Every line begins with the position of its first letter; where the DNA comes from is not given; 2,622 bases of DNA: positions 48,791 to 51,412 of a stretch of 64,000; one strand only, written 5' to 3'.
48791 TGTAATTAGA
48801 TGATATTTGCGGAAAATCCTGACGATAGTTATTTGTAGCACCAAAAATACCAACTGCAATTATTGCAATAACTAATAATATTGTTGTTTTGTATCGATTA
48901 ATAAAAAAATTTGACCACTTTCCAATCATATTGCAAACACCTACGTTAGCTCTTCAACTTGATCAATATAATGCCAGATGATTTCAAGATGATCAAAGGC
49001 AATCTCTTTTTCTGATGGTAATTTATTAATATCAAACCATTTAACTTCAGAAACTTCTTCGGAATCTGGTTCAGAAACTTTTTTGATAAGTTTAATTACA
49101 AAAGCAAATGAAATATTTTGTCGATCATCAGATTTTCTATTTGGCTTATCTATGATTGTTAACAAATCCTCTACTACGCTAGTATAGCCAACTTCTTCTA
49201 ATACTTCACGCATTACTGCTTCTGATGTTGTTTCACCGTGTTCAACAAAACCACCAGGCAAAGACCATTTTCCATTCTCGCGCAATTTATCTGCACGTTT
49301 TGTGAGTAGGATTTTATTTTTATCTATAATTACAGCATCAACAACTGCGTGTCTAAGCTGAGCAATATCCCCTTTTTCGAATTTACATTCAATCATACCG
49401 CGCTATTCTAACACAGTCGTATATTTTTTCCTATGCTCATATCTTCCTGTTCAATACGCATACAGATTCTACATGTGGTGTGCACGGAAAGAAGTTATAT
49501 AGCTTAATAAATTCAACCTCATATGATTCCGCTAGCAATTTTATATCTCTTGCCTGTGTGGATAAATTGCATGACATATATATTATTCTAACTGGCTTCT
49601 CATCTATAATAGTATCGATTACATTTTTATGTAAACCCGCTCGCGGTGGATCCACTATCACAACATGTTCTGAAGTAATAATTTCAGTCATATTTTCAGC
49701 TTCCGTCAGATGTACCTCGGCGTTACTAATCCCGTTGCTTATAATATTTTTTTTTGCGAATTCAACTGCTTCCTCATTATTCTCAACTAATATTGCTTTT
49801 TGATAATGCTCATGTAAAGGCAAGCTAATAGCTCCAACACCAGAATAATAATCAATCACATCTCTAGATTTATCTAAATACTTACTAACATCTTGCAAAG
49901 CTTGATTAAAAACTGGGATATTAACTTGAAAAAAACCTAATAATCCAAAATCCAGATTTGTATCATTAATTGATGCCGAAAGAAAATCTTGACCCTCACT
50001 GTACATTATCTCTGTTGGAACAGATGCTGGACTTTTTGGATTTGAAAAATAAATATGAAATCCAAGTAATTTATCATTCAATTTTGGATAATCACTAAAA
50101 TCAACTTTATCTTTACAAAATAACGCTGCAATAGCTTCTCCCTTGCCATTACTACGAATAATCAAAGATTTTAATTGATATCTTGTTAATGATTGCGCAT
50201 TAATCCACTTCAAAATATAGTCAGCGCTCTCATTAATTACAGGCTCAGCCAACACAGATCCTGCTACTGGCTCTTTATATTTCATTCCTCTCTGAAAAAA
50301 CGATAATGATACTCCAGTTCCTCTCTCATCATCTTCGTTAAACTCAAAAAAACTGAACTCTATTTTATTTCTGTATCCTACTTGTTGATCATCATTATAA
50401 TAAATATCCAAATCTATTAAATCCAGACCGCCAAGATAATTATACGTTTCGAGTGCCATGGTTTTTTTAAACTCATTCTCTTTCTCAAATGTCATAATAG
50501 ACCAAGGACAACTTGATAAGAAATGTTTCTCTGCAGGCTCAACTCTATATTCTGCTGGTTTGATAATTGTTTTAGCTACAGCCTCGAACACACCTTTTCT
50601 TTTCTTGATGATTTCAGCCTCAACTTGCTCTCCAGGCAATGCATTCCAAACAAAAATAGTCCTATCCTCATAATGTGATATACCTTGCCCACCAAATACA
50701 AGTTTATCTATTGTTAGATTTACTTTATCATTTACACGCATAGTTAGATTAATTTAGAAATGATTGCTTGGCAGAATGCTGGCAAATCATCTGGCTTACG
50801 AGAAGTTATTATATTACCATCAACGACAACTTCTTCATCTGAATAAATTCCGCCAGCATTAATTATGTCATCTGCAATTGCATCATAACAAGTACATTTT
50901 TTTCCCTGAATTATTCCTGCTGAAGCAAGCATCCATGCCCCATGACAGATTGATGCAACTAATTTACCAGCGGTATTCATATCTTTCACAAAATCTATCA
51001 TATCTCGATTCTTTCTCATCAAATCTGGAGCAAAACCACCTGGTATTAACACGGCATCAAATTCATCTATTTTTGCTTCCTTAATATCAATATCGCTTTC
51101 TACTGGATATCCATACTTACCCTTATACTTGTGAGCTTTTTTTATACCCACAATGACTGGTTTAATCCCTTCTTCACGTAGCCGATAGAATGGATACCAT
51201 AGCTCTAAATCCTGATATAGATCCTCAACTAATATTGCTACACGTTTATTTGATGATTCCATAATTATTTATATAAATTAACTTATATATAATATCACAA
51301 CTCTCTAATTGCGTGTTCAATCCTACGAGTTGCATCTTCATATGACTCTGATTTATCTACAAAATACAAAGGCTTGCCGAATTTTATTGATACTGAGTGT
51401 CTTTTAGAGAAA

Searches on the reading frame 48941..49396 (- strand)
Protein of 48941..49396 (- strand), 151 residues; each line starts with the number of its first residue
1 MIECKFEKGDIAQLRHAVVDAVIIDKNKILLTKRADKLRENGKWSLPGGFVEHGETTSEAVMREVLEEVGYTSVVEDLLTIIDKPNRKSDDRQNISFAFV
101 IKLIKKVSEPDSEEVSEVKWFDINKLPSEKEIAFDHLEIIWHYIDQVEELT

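Call 8: search_protein_families(library=pfam, proteins=[window:48941-49396:-], max_evalue=0.001)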
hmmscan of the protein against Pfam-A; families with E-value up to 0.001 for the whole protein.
window:48941-49396:- (151 aa): 3 families
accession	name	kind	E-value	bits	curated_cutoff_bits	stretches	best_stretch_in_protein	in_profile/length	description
PF00293.34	NUDIX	-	3.8e-24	85.7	21.1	1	15-139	2-130/134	NUDIX domain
PF14815.12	NUDIX_4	-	3.4e-07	30.5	35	1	21-77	3-55/113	NUDIX domain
PF22327.2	Nudt16-like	-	0.00014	22.3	27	1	37-74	28-66/161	U8 snoRNA-decapping enzyme-like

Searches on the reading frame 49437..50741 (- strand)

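Call 8: search_protein_families(library=pfam, proteins=[window:49437-50741:-], max_evalue=0.001)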
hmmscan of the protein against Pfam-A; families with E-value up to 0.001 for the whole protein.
window:49437-50741:- (434 aa): 5 families
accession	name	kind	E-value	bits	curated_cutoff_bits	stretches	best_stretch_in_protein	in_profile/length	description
PF05958.17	tRNA_U5-meth_tr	-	1.1e-23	84.2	23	1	102-432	16-356/357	tRNA (Uracil-5-)-methyltransferase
PF05175.20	MTS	-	1.6e-07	31.6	23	1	291-379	31-123/170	Methyltransferase small domain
PF13847.12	Methyltransf_31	-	1.2e-06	28.7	27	1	290-357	2-71/145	Methyltransferase domain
PF03602.21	Cons_hypoth95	-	2.7e-05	24.4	24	1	291-379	41-137/182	Conserved hypothetical protein 95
PF02475.24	TRM5-TYW2_MTfase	-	0.00011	22.6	28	1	286-368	31-116/164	TRM5/TYW2 methyltransferase domain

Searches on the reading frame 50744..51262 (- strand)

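Call 8: search_protein_families(library=pfam, proteins=[window:50744-51262:-], max_evalue=0.001)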
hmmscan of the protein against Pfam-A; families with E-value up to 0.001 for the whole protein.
window:50744-51262:- (172 aa): 1 family
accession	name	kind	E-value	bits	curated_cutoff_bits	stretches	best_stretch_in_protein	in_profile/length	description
PF01965.30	DJ-1_PfpI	-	1.3e-52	178.4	26.6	1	6-169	1-164/165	DJ-1/PfpI family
